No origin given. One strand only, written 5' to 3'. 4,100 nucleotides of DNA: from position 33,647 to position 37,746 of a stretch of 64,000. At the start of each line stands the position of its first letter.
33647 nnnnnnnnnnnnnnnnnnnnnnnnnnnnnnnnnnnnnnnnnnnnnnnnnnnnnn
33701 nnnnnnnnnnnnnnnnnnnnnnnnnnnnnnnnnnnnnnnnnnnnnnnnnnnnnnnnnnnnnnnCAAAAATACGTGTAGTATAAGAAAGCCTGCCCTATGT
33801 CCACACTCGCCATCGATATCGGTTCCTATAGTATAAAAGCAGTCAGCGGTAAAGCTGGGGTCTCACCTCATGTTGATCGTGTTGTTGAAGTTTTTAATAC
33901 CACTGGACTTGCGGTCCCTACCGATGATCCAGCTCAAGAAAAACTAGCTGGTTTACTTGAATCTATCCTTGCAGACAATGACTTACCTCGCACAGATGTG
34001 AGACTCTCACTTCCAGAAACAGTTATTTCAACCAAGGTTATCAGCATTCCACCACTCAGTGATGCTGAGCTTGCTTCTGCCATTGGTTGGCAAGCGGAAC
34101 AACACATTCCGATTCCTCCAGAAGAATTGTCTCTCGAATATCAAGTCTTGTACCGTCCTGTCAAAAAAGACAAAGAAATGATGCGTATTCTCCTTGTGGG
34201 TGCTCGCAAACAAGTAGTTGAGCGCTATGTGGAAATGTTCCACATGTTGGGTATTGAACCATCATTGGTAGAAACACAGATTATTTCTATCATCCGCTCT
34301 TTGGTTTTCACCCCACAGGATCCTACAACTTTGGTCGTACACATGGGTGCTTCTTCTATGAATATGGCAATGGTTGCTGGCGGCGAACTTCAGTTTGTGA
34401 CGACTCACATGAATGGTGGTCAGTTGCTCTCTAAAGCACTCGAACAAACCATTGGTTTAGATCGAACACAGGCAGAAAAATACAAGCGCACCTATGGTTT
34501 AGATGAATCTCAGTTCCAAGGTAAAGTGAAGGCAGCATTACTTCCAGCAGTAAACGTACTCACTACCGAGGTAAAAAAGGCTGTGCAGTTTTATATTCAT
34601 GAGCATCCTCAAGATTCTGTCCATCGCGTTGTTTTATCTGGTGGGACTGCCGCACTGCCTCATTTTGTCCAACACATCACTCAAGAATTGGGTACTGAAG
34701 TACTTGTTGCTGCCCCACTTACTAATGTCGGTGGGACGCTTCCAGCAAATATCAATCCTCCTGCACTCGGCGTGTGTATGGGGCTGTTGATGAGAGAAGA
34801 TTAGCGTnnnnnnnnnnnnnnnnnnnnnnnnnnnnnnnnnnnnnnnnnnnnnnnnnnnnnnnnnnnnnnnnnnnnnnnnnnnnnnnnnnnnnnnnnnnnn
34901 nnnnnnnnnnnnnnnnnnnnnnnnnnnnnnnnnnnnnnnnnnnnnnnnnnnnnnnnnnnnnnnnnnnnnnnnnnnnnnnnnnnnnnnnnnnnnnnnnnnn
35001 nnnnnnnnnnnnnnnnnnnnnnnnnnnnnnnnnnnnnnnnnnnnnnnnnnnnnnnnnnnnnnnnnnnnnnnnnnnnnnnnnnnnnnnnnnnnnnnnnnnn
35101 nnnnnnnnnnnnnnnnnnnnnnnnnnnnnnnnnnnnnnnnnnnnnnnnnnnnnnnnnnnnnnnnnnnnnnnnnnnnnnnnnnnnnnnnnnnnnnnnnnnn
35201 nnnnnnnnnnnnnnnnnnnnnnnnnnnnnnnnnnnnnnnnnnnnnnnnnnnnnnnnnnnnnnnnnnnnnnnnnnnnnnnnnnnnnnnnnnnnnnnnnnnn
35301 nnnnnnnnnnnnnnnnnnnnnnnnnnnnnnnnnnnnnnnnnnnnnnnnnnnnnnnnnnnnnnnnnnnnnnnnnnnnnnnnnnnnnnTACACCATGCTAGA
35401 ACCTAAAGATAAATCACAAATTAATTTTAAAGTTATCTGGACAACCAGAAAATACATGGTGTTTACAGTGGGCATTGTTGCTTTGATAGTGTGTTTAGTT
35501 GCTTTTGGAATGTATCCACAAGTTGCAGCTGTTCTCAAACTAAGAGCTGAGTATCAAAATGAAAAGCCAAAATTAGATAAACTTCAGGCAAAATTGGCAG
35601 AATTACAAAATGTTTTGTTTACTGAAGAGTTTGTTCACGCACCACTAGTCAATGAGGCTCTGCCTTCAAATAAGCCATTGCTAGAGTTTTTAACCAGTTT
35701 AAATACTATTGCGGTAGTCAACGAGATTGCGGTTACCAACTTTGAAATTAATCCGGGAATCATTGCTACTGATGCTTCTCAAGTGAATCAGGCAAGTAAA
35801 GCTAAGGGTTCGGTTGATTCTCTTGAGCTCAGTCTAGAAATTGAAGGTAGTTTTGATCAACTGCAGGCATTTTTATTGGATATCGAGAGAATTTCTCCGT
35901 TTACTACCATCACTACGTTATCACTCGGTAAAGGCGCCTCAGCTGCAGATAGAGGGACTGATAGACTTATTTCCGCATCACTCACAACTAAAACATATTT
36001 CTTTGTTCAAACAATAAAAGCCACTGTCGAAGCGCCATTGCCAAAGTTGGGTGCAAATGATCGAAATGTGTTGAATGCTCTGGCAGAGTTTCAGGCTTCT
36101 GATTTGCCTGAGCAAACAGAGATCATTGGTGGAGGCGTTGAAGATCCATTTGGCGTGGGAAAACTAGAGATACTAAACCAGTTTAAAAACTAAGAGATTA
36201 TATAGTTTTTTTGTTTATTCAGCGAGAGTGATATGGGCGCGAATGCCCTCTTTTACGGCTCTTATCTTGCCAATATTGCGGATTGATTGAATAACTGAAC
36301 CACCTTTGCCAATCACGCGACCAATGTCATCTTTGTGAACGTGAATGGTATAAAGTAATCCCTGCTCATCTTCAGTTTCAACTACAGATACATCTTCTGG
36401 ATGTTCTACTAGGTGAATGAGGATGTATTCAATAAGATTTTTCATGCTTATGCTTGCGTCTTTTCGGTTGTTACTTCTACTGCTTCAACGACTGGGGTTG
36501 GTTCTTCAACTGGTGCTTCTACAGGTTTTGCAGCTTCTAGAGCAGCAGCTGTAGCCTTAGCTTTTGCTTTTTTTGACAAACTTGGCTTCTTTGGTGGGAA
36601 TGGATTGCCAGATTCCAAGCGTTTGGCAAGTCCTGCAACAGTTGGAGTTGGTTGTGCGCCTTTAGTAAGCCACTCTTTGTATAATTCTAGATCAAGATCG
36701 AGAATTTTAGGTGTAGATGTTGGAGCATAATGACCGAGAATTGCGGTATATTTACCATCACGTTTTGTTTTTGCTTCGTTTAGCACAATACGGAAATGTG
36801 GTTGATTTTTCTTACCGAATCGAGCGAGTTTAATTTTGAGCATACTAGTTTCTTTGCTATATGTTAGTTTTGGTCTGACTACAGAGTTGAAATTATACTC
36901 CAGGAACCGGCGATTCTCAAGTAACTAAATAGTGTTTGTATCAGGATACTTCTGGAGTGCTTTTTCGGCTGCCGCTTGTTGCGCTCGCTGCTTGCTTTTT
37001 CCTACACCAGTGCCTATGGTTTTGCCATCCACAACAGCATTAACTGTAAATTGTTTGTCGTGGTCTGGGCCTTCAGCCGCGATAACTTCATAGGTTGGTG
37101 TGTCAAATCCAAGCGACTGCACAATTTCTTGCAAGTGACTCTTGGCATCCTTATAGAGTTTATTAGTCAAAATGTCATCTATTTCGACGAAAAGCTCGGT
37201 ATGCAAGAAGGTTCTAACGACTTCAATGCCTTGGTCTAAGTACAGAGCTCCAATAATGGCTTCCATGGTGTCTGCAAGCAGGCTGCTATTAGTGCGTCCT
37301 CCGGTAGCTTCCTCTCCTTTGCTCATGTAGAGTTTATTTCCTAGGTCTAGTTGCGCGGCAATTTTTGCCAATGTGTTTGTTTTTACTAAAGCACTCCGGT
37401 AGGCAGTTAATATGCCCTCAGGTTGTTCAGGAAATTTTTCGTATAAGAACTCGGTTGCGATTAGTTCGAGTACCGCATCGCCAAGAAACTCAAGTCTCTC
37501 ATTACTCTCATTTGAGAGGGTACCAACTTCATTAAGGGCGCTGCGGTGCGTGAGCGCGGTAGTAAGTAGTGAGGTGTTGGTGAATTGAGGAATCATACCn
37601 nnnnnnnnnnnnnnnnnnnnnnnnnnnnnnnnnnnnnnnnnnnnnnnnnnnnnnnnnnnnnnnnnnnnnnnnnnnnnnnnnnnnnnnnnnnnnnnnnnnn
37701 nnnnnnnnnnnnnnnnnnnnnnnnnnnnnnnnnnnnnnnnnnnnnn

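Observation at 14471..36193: A contiguous ~22 kb type IV pilus locus with five pilin genes, a giant adhesin operon and the embedded island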

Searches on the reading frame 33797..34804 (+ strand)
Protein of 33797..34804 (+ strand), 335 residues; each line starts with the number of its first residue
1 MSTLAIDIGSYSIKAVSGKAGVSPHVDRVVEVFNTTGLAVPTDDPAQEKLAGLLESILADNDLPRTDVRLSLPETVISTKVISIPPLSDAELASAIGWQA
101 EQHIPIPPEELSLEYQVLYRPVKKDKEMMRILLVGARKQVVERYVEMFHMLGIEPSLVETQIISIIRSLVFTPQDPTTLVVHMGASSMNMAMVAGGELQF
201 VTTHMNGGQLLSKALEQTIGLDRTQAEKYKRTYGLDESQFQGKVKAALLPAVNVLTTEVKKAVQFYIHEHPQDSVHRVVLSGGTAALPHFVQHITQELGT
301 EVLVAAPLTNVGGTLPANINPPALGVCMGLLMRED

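Call 4: search_protein_families(library=pfam, proteins=[window:33797-34804:+], max_evalue=0.01)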
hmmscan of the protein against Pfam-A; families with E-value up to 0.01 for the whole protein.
window:33797-34804:+ (335 aa): 5 families
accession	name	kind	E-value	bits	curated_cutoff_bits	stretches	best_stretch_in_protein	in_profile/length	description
PF11104.14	PilM_2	-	5e-38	131.3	27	1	6-311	2-311/340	Type IV pilus assembly protein PilM;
PF14450.12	FtsA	-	4.4e-08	34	31.8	1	180-308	2-113/127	Cell division protein FtsA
PF08841.16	DDR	-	0.00054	19.5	24.6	0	172-232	128-190/328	Diol dehydratase reactivase ATPase-like domain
PF25216.1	Volactin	-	0.00081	19.4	35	1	147-297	139-290/321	Volactin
PF06723.19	MreB_Mbl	-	0.0067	15.7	27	0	242-306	240-305/327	MreB/Mbl protein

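Call 91: search_protein_families(library=ncbifam, proteins=[window:33797-34804:+], max_evalue=0.01)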
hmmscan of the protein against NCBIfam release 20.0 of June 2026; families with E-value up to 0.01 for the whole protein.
window:33797-34804:+ (335 aa): 6 families
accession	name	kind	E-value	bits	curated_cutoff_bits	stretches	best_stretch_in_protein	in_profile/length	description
TIGR01175.1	pilM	subfamily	7.1e-48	163.4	133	1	4-334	6-347/348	type IV pilus assembly protein PilM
NF045709.1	Amuc_1101_fam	equivalog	1.3e-21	77.1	650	1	49-312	53-322/608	Amuc_1101 family PilM-like pilus complex protein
TIGR01174.1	ftsA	equivalog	3.7e-07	29.6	175.85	1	176-246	196-266/371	cell division protein FtsA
NF011660.0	PRK15080.1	equivalog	1.2e-06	28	182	1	179-304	144-257/277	ethanolamine utilization protein EutJ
TIGR02529.1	EutJ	subfamily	2e-05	24.2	152.1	1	178-304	110-224/239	ethanolamine utilization protein EutJ family protein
NF007009.0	PRK09472.1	equivalog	0.0019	17.4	409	0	178-251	206-279/420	cell division protein FtsA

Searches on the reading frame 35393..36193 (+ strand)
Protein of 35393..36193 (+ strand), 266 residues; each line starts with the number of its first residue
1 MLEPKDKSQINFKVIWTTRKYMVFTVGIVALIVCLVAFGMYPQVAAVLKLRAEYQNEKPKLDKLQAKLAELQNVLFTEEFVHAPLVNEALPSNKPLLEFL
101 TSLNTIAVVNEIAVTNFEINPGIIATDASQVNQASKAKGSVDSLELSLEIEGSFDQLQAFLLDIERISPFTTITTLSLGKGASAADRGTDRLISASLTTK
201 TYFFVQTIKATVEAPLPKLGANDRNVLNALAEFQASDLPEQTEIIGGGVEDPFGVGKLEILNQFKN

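Call 19: search_protein_families(library=pfam, proteins=[window:35393-36193:+], max_evalue=0.01)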
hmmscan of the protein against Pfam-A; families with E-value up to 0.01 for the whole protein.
window:35393-36193:+ (266 aa): 2 families
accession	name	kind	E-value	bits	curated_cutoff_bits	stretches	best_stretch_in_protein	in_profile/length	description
PF10741.14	T2SSM_b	-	7.6e-07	29.4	21.7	1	129-199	37-107/111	Type II secretion system (T2SS), protein M subtype b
PF04350.18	PilO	-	1.3e-05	25.8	22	1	49-205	10-144/145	Pilus assembly protein, PilO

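Call 91: search_protein_families(library=ncbifam, proteins=[window:35393-36193:+], max_evalue=0.01)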
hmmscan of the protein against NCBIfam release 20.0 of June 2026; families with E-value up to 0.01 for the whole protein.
window:35393-36193:+ (266 aa): 1 family
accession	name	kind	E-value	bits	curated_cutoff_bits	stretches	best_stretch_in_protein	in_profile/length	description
NF040576.1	T2SS_GspM_XpsM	equivalog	1.7e-08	34.3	60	1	29-191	9-163/180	type II secretion system protein GspM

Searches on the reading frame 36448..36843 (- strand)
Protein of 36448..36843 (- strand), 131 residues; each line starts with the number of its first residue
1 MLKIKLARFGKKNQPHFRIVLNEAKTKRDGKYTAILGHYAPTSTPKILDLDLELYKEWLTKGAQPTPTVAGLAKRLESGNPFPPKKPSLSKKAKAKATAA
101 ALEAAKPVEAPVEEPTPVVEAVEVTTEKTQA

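Call 19: search_protein_families(library=pfam, proteins=[window:36448-36843:-], max_evalue=0.01)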
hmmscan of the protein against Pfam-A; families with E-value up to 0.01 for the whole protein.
window:36448-36843:- (131 aa): 1 family
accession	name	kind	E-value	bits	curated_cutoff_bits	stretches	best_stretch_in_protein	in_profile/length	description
PF00886.24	Ribosomal_S16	-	1.5e-17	63.7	27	1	8-66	1-62/62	Ribosomal protein S16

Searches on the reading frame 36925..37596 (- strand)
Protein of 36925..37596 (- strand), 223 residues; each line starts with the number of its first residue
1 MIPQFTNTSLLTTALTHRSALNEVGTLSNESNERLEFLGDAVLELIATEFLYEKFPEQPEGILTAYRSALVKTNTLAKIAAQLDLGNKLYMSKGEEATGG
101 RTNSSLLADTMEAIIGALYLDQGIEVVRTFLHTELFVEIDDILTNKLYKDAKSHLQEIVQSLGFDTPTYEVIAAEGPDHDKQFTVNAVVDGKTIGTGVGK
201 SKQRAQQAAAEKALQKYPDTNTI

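Call 19: search_protein_families(library=pfam, proteins=[window:36925-37596:-], max_evalue=0.01)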
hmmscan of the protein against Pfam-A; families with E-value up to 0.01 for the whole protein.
window:36925-37596:- (223 aa): 6 families
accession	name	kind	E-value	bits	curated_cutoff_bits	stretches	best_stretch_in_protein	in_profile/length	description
PF14622.11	Ribonucleas_3_3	-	1e-37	129.6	35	1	8-137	2-126/128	Ribonuclease-III-like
PF00636.31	Ribonuclease_3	-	1.4e-25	90.5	27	1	33-123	1-102/102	Ribonuclease III domain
PF00035.32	dsrm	-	4.5e-20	72.4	23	1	151-216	1-65/66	Double-stranded RNA binding motif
PF22935.1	RM44_endonuclase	-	1e-08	35.7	27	1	5-118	27-139/139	Large ribosomal subunit protein mL44, endonuclease domain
PF14709.13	DND1_DSRM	-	3.9e-06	27.5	25.7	1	149-215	1-77/80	double strand RNA binding domain from DEAD END PROTEIN 1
PF24995.1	DSRM_2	-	4.7e-05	24.2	27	1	175-217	37-77/79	dsRNA binding domain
